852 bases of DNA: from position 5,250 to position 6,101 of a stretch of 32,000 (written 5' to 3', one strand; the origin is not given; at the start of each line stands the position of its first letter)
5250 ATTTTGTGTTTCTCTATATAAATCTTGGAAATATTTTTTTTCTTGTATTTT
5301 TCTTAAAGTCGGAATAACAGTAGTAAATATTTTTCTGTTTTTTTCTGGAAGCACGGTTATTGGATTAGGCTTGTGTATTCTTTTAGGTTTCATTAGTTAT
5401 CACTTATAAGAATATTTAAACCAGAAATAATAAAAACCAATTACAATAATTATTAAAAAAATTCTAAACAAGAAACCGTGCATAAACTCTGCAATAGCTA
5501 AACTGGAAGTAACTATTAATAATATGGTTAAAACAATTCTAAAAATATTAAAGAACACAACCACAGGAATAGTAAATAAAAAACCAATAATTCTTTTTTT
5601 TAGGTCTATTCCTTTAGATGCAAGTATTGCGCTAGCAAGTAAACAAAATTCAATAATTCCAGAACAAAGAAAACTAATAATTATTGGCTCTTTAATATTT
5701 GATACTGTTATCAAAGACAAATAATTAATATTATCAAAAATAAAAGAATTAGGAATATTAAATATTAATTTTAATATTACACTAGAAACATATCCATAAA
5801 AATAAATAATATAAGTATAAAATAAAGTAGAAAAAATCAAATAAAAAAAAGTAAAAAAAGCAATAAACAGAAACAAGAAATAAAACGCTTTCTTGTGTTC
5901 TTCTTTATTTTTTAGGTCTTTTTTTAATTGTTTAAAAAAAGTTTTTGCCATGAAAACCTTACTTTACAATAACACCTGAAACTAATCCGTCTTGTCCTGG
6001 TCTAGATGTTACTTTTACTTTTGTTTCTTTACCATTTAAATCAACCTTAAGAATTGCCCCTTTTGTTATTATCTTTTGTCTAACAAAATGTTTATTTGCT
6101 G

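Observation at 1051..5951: Minimal archaeosortase-family enzyme next to a giant surface protein with a non-canonical TGF + TM + RRK C-terminal signal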

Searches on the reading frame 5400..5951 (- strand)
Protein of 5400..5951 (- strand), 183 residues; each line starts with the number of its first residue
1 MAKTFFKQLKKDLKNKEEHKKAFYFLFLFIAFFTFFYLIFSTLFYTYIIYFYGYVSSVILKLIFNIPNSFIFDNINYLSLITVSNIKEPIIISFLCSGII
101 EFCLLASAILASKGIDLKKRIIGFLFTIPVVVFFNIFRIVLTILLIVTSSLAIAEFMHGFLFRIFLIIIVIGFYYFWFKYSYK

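Call 3: search_protein_families(library=ncbifam, proteins=[window:5400-5951:-], max_evalue=1)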
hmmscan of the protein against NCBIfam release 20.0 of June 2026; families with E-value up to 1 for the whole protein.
window:5400-5951:- (183 aa): 6 families
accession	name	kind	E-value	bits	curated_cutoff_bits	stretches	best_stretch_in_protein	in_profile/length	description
TIGR04178.1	exo_archaeo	signature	4.5e-11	42.9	23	1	92-179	3-93/97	exosortase/archaeosortase family protein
TIGR03110.1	exosort_Gpos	exception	0.0014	18.5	102.75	1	21-181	23-179/187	exosortase family protein XrtG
NF041599.1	reg_PtrA_PA2808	domain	0.2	11.6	31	1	135-155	2-22/46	co-regulatory protein PtrA N-terminal domain-containing protein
TIGR04175.1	archaeo_artD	exception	0.23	11.5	125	1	30-174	10-137/150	archaeosortase D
TIGR04152.1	exosort_VPLPA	exception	0.63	9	400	1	116-177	177-240/486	VPLPA-CTERM-specific exosortase XrtD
NF033505.2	paceosortase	exception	0.64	10.1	80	0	24-176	8-143/167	pacearchaeosortase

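Call 4: search_protein_families(library=pfam, proteins=[window:5400-5951:-], max_evalue=1)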
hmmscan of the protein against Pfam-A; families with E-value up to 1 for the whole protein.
window:5400-5951:- (183 aa): 1 family
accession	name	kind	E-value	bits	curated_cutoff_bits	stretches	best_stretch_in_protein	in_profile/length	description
PF09721.15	Exosortase_EpsH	-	0.018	14.9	25.7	1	95-177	165-252/254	Transmembrane exosortase (Exosortase_EpsH)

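Call 7: find_homologous_proteins(query=window:5400-5951:-, max_evalue=0.001)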
Query window:5400-5951:- (183 aa): 15 proteins with E <= 0.001 among 365 candidates.
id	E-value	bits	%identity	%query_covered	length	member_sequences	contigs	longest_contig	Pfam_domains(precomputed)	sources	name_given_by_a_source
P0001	5.4e-104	364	99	100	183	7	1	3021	-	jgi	-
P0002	2.8e-78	280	75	99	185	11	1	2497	PF09721.16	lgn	-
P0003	1.4e-65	238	66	91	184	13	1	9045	-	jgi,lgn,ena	-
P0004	1.2e-61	226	64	100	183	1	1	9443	-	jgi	-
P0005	2.3e-61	225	60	99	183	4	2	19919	PF09721.16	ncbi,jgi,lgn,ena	-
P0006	2.4e-56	208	59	91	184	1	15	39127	-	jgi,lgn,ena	jgi:exosortase/archaeosortase family protein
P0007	1.5e-54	203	59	75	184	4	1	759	-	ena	-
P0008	4.3e-54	201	56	99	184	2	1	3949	-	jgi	jgi:exosortase/archaeosortase family protein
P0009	6.3e-54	200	55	99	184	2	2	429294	-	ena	-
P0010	7.0e-54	200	58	100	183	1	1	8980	-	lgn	-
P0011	7.2e-54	200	58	92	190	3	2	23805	-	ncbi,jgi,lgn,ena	-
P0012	9.7e-54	200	56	99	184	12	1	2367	-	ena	-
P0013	1.3e-52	196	55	99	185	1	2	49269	-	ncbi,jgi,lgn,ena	ncbi:MAG: exosortase/archaeosortase family protein [archaeon]|jgi:exosortase/archaeosortase family p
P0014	4.6e-52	194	58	97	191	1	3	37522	-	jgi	jgi:exosortase/archaeosortase family protein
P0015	1.5e-33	134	49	93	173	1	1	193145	-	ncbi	-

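Call 13: find_encoding_contigs(protein=P0009, flank=10000, max_places=2)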
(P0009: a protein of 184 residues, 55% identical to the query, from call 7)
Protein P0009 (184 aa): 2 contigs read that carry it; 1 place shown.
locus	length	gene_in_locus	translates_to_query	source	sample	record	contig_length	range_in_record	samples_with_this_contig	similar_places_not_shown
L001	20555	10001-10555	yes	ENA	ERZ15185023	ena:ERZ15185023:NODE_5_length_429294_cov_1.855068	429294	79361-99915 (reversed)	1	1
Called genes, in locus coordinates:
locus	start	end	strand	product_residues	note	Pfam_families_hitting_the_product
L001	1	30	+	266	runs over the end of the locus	PF00142:Fer4_NifH (faint), PF01656:CbiA, PF02374:ArsA_ATPase, PF06564:CBP_BcsQ, PF09140:MipZ (faint), PF10609:ParA, PF13614:AAA_31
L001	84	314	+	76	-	PF01423:LSM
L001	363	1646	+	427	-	-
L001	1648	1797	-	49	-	-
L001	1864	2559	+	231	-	-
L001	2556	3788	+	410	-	PF03952:Enolase_N, PF00113:Enolase_C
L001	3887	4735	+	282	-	-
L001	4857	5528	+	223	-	PF00687:Ribosomal_L1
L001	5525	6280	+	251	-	PF00466:Ribosomal_L10, PF17777:RL10P_insert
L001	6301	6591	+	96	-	PF00428:Ribosomal_60s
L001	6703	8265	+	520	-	PF00176:SNF2-rel_dom (weak), PF00270:DEAD, PF04851:ResIII, PF21210:RNA_helicase_helical, PF00271:Helicase_C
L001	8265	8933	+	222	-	PF02732:ERCC4, PF12826:HHH_2, PF14520:HHH_5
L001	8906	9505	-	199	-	-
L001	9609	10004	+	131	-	PF01201:Ribosomal_S8e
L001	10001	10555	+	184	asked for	-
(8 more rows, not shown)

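Call 14: find_encoding_contigs(protein=P0015, flank=10000, max_places=2)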
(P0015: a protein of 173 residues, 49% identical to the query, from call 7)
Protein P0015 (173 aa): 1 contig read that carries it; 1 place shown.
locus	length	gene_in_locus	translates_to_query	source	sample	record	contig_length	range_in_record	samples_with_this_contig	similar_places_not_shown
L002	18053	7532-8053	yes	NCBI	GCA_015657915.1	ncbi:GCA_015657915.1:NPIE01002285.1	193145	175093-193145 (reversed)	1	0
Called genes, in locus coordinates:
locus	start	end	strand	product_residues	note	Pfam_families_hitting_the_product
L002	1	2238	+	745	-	?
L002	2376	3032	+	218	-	PF00687:Ribosomal_L1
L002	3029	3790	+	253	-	PF00466:Ribosomal_L10, PF17777:RL10P_insert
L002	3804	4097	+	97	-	PF00428:Ribosomal_60s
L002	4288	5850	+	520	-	PF00270:DEAD, PF04851:ResIII, PF21210:RNA_helicase_helical, PF00271:Helicase_C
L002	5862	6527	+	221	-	PF02732:ERCC4, PF12826:HHH_2, PF14520:HHH_5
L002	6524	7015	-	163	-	PF08617:CGI-121 (weak)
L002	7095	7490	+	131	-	PF01201:Ribosomal_S8e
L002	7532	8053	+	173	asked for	-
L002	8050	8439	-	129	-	-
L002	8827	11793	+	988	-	-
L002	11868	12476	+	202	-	-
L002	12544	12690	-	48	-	-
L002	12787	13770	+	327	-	PF00297:Ribosomal_L3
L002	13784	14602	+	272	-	PF00573:Ribosomal_L4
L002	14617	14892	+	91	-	PF00276:Ribosomal_L23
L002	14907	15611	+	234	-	PF00181:Ribosomal_L2_N, PF03947:Ribosomal_L2_C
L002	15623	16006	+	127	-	PF00203:Ribosomal_S19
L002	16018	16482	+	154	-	PF00237:Ribosomal_L22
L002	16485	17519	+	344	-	PF07650:KH_2, PF00189:Ribosomal_S3_C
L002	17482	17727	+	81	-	PF00831:Ribosomal_L29 (weak)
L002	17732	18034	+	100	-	PF01253:SUI1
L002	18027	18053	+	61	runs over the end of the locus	PF01868:RNase_P-MRP_p29 (weak)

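Call 15: find_encoding_contigs(protein=P0013, flank=10000, max_places=2)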
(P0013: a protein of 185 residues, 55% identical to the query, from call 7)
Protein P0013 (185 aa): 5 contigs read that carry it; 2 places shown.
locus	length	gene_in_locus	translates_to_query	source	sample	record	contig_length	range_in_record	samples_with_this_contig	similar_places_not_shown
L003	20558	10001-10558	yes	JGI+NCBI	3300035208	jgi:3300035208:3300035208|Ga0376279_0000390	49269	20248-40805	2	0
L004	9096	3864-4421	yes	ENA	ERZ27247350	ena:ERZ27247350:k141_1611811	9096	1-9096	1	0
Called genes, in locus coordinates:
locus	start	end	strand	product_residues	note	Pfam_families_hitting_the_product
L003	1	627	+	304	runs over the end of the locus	-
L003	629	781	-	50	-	-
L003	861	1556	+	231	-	-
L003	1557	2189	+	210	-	PF00857:Isochorismatase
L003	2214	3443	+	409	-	PF03952:Enolase_N, PF00113:Enolase_C, PF13378:MR_MLE_C (weak)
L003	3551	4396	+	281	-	-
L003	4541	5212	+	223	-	PF00687:Ribosomal_L1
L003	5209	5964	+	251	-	PF00466:Ribosomal_L10, PF17777:RL10P_insert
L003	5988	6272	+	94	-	PF00428:Ribosomal_60s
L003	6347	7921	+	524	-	PF04851:ResIII, PF00176:SNF2-rel_dom, PF00270:DEAD, PF21210:RNA_helicase_helical, PF00271:Helicase_C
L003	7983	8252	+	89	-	-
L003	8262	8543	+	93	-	-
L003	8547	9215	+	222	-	PF02732:ERCC4, PF12826:HHH_2, PF14520:HHH_5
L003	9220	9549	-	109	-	-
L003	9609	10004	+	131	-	PF01201:Ribosomal_S8e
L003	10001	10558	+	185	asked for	-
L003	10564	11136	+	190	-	-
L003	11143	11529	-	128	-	-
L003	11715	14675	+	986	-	-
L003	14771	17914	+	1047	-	-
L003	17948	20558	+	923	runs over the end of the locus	PF13290:CHB_HEX_C_1 (weak), PF13287:Fn3_assoc (faint)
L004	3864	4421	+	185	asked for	-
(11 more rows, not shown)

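Call 19: search_protein_representatives(alignment_id=A1)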
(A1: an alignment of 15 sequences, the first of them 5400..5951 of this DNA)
Query: 15 sequences, 185 profile positions. Proteins with E-value up to 0.001 (for the whole library): 317; up to 1e-10: 131; up to 1e-30: 2. The best 150 are listed.
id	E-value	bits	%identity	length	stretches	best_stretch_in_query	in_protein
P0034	1.2e-80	285.9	-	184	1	1-185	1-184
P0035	4.0e-33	131.0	-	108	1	78-182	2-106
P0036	5.8e-27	110.9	-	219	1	11-181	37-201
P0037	2.2e-26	109.0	-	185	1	11-184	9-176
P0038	2.4e-26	108.9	-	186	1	19-183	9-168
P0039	1.1e-25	106.7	-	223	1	8-183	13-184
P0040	2.8e-25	105.4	-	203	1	10-185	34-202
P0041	5.4e-25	104.5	-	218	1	4-183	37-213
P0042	1.8e-24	102.8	-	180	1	5-184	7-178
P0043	2.0e-24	102.6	-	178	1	17-185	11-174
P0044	6.3e-24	101.0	-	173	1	15-182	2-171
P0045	9.3e-24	100.4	-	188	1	17-184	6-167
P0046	1.6e-23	99.6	-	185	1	26-185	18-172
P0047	1.9e-23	99.4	-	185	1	16-184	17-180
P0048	2.1e-23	99.3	-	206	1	19-183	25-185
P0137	7.7e-14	68.1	-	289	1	23-180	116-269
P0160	3.2e-11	59.6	-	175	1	95-182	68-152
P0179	6.5e-10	55.3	-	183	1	8-182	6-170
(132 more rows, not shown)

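Call 22: search_protein_families(library=ncbifam, alignment_id=A2, max_evalue=0.001)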
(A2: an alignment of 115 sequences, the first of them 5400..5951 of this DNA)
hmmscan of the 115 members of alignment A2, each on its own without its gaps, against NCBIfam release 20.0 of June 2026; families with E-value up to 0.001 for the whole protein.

A. member 1, window:5400-5951:- (183 aa): 1 family
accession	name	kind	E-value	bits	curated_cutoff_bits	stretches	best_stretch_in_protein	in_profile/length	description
TIGR04178.1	exo_archaeo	signature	4.5e-11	42.9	23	1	92-179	3-93/97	exosortase/archaeosortase family protein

B. families by the number of members that match (of 115 scanned): 25 families
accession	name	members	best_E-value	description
TIGR04178.1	exo_archaeo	115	2.1e-18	exosortase/archaeosortase family protein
NF046081.1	exosort_XrtX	89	2.9e-14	exosortase X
TIGR04175.1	archaeo_artD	70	2.8e-12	archaeosortase D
TIGR03110.1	exosort_Gpos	59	1.6e-10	exosortase family protein XrtG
TIGR04177.1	exosort_XrtH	53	3.8e-14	exosortase H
TIGR04144.1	archaeo_VPXXXP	50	5.7e-15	archaeosortase B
TIGR04300.1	exosort_XrtM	50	6.7e-11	exosortase family protein XrtM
NF033505.2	paceosortase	29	3.7e-13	pacearchaeosortase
TIGR04124.1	archaeo_artE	26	2.1e-17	archaeosortase family protein ArtE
TIGR04128.1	exoso_Fjoh_1448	18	1.2e-08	exosortase family protein XrtF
NF046083.1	exosort_XrtY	16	1.2e-08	exosortase Y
TIGR04293.1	archaeo_artF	16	3.8e-08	archaeosortase family protein ArtF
NF045528.1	heimosortase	14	1.4e-08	heimdallarchaeosortase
TIGR04125.1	exosort_PGF_TRM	11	9.9e-09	archaeosortase A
TIGR02602.1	8TM_EpsH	11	1.7e-07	exosortase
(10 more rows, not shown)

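Call 23: find_related_loci(query=A1, collection=genome_contigs, flank=10000)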
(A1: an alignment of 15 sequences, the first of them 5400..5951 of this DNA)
Query A1 (183 aa) in genome_contigs; peptide patterns used: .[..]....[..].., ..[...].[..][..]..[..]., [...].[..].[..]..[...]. (x = any residue, [..] = any of these).
148 stretches matched a pattern; 17 encode a relative of the query (tblastn E <= 1e-3); 17 distinct loci.
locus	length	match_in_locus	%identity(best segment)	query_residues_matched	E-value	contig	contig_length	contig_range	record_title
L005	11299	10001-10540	60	3-183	1e-61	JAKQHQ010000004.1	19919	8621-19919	MAG: archaeon isolate USDE_metabat.173 k141_1250220, whole genome shotgun sequence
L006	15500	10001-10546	58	2-183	6e-59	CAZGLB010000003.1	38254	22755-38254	MAG TPA_asm: uncultured archaeon isolate SRP263991_co7_50 genome assembly, contig: NODE_1245_length_38254_cov_219.832064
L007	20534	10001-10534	59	2-179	3e-58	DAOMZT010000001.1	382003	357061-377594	MAG TPA_asm: archaeon isolate AMR_MDS_3992 NODE_2_length_382003_cov_13.773443, whole genome shotgun sequence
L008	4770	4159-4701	66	3-183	2e-58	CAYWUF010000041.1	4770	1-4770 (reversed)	MAG TPA_asm: uncultured archaeon isolate SRP192927_co2_630 genome assembly, contig: NODE_42881_length_4770_cov_10.414210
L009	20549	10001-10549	55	2-183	1e-56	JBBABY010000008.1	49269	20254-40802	MAG: archaeon isolate SO_2017_LW1_34 NODE_390_length_49269_cov_1.529405_LW64-88_2017, whole genome shotgun sequence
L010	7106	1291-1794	58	7-174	4e-55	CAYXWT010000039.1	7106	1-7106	MAG TPA_asm: uncultured archaeon isolate SRP191223_co1_94 genome assembly, contig: NODE_13863_length_7106_cov_23.635371,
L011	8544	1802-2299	59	18-183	1e-49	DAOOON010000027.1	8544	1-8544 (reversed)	MAG TPA_asm: archaeon isolate AMR_MDS_2622 NODE_10242_length_8544_cov_22.139475, whole genome shotgun sequence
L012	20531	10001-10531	47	4-179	3e-44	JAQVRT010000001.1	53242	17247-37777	MAG: Candidatus ainarchaeum sp. isolate STF1_257 NODE_1155_length_53242_cov_6.491236_Sandtown_F1, whole genome shotgun s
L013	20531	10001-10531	47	4-179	6e-43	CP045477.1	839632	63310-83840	MAG: Candidatus Forterrea multitransposorum CG_2015-17_Forterrea_25_41 chromosome, complete genome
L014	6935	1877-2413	50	2-179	4e-43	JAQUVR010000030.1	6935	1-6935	MAG: Candidatus ainarchaeum sp. isolate STD2_171 NODE_45442_length_6935_cov_6.137485_Sandtown_D2, whole genome shotgun s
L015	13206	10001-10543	53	3-183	2e-41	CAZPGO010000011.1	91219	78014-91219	MAG TPA_asm: uncultured archaeon isolate SRP067234_co1_315 genome assembly, contig: k99_649650, whole genome shotgun seq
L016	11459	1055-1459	51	42-179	2e-40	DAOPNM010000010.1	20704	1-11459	MAG TPA_asm: archaeon isolate AMR_MDS_1600 NODE_3176_length_20704_cov_5.197927, whole genome shotgun sequence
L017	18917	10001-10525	46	1-176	2e-38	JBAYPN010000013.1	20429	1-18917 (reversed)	MAG: archaeon isolate SO_2016_LW2_139 scaffold04828_LW138R_2016, whole genome shotgun sequence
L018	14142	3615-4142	52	6-179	4e-38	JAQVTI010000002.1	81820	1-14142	MAG: Candidatus ainarchaeum sp. isolate STF1_294 NODE_487_length_81820_cov_5.680854_Sandtown_F1, whole genome shotgun se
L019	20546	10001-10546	49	1-181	9e-38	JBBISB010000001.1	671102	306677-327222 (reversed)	MAG: Candidatus Iainarchaeum archaeon isolate FAS170219_bin_363 NODE_1_length_671102_cov_21.388244, whole genome shotgun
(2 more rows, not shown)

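Call 27: search_solved_structures(query=A2, max_evalue=1)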
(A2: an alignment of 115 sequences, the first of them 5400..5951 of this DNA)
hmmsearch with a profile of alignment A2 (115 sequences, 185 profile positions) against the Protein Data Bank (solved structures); distinct sequences matched with E-value up to 1: 2.
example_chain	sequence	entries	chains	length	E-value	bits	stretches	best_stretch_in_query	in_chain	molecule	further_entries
9izd_A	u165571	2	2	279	0.054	16.3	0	113-162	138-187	Hydroxycarboxylic acid receptor 1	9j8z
8z87_R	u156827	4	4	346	0.077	15.8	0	113-165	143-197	Hydroxycarboxylic acid receptor 1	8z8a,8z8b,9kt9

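Call 42: find_homologous_proteins(query=A2, max_evalue=0.00001)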
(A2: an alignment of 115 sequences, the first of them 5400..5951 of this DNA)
Query A2 (115 sequences) (183 aa, profile of the alignment): 29 proteins with E <= 0.00001 among 8000 candidates.
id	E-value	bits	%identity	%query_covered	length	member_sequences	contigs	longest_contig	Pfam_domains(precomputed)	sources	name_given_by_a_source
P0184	6.7e-45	171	29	90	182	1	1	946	PF09721.16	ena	-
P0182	4.2e-44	168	27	71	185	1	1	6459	PF09721.16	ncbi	-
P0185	1.9e-43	166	29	92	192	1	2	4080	-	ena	-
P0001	2.0e-42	163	99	100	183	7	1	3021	-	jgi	-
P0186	3.2e-42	162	29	48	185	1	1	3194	PF09721.16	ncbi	-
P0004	3.7e-42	162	64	100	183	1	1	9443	-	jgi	-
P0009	4.3e-42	162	55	99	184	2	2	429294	-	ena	-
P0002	5.0e-42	162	75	99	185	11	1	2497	PF09721.16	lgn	-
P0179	6.3e-42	161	30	47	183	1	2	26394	PF09721.16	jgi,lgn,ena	jgi:exosortase/archaeosortase family protein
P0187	1.5e-41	160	27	96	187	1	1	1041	-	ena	-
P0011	1.5e-41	160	58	92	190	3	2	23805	-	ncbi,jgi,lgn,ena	-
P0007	1.9e-41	160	59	75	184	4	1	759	-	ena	-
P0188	6.3e-41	158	30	50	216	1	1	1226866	PF09721.16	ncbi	-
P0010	7.3e-40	154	58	100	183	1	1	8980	-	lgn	-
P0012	1.3e-39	154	56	99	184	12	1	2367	-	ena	-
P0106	1.9e-39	153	33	46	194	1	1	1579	PF09721.16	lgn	-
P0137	1.2e-38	151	40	48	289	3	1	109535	PF09721.16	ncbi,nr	ncbi:exosortase/archaeosortase family protein [Candidatus Micrarchaeota archaeon]|nr:exosortase/arch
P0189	3.3e-38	149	27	72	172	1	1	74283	PF09721.16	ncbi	ncbi:MAG: hypothetical protein V1787_02305 [Candidatus Micrarchaeota archaeon]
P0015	5.2e-38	148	49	93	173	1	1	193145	-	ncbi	-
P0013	5.8e-38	148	55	99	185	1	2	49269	-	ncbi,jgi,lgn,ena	ncbi:MAG: exosortase/archaeosortase family protein [archaeon]|jgi:exosortase/archaeosortase family p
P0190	2.9e-36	143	24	97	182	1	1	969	PF09721.16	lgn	-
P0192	1.1e-34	138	34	48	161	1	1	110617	-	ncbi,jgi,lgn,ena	ncbi:MAG: hypothetical protein WC607_03130 [Candidatus Micrarchaeia archaeon]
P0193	1.4e-34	137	31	99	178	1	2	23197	-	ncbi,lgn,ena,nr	ncbi:hypothetical protein AUJ14_05330 [Candidatus Micrarchaeota archaeon CG1_02_55_22]|nr:MAG: hypot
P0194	7.8e-32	128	36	48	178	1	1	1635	PF09721.16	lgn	-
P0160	9.9e-31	125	38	48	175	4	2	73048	-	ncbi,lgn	ncbi:MAG: hypothetical protein ACP5IG_03605 [Candidatus Micrarchaeia archaeon]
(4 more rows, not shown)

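Call 43: find_encoding_contigs(protein=P0188, flank=10000, max_places=1)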
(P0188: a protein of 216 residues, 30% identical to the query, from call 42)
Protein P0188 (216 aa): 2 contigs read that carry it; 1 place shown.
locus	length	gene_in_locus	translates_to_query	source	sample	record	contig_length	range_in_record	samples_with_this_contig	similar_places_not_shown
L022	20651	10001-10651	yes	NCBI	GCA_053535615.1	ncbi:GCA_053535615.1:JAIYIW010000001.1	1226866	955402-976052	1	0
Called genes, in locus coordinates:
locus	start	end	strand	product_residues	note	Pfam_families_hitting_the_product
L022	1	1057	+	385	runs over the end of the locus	PF01966:HD, PF19276:HD_assoc_2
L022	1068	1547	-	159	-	-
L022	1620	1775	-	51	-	PF03911:Sec61_beta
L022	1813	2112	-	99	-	-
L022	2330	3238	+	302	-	-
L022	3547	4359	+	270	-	-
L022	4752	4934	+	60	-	PF12797:Fer4_2 (faint), PF12837:Fer4_6 (weak), PF13183:Fer4_8 (faint), PF13237:Fer4_10 (weak), PF14697:Fer4_21 (faint), PF25160:LdpA_Fe-S-bd (faint), PF12838:Fer4_7, PF13187:Fer4_9 (weak), +2 more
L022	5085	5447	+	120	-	PF01918:Alba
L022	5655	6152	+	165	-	-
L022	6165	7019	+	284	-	PF01256:Carb_kinase, PF02110:HK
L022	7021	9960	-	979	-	PF00133:tRNA-synt_1, PF01406:tRNA-synt_1e (faint), PF09334:tRNA-synt_1g, PF13603:tRNA-synt_1_2, PF09334:tRNA-synt_1g, PF08264:Anticodon_1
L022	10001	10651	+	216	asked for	PF09721:Exosortase_EpsH (weak)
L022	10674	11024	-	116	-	PF01934:HepT-like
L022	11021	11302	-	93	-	PF01909:NTP_transf_2, PF18765:Polbeta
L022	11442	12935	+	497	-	-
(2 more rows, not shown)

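Call 44: find_encoding_contigs(protein=P0137, flank=10000, max_places=1)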
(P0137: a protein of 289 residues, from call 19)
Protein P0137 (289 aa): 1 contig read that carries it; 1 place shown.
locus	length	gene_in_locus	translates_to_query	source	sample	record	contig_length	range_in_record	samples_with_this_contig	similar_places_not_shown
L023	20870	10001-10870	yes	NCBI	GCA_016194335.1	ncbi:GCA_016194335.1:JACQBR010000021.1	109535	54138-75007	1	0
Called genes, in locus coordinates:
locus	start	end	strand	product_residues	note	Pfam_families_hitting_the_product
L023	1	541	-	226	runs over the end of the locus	-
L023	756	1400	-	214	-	PF03029:ATP_bind_1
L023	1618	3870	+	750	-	-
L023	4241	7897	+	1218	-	-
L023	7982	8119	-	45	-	-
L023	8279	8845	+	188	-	-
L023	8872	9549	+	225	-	-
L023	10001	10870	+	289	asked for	PF09721:Exosortase_EpsH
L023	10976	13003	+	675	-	-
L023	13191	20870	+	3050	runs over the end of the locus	PF02369:Big_1 (faint), PF13620:CarboxypepD_reg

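Call 45: find_encoding_contigs(protein=P0189, flank=10000, max_places=1)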
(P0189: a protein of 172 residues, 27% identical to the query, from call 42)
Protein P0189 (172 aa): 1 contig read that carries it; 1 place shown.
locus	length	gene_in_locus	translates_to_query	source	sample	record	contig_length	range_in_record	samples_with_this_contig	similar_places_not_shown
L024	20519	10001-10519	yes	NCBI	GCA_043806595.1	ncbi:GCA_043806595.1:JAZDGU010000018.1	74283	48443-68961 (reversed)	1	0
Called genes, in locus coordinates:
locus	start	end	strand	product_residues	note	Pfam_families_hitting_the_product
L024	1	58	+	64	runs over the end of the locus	-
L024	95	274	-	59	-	-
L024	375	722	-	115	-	-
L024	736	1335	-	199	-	-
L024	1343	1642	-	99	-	-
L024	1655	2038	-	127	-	-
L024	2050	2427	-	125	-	-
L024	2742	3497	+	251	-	PF01794:Ferric_reduct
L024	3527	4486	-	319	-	PF00557:Peptidase_M24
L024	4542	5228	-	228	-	PF01255:Prenyltransf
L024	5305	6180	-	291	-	PF01944:SpoIIM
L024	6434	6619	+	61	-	-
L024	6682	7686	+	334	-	-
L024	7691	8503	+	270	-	-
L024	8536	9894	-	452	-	PF02163:Peptidase_M50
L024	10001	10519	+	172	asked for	PF09721:Exosortase_EpsH (weak)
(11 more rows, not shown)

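Call 46: find_encoding_contigs(protein=P0192, flank=10000, max_places=1)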
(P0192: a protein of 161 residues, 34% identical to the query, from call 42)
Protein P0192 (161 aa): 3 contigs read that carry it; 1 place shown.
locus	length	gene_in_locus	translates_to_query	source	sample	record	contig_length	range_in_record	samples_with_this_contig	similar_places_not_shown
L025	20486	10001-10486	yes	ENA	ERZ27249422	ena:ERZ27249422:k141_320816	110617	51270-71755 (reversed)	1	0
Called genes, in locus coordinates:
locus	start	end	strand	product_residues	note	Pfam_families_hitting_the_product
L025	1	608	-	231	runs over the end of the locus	-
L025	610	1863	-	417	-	PF04893:Yip1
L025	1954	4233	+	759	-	PF00437:T2SSE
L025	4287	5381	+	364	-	PF00091:Tubulin, PF12327:FtsZ_C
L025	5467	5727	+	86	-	-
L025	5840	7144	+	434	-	-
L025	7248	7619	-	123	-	PF01201:Ribosomal_S8e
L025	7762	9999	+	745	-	PF00482:T2SSF (faint)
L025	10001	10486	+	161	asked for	-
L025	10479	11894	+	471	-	-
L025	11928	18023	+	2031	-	PF11974:bMG3 (faint), PF13620:CarboxypepD_reg, PF17802:SpaA (faint), PF22902:NOMO1-like_9th (faint)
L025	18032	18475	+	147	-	PF06695:Sm_multidrug_ex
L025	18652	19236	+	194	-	PF00227:Proteasome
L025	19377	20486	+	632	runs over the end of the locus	PF17214:KH_TffA, PF00753:Lactamase_B, PF16661:Lactamase_B_6, PF23023:Anti-Pycsar_Apyc1, PF12706:Lactamase_B_2, PF10996:Beta-Casp, PF07521:RMMBL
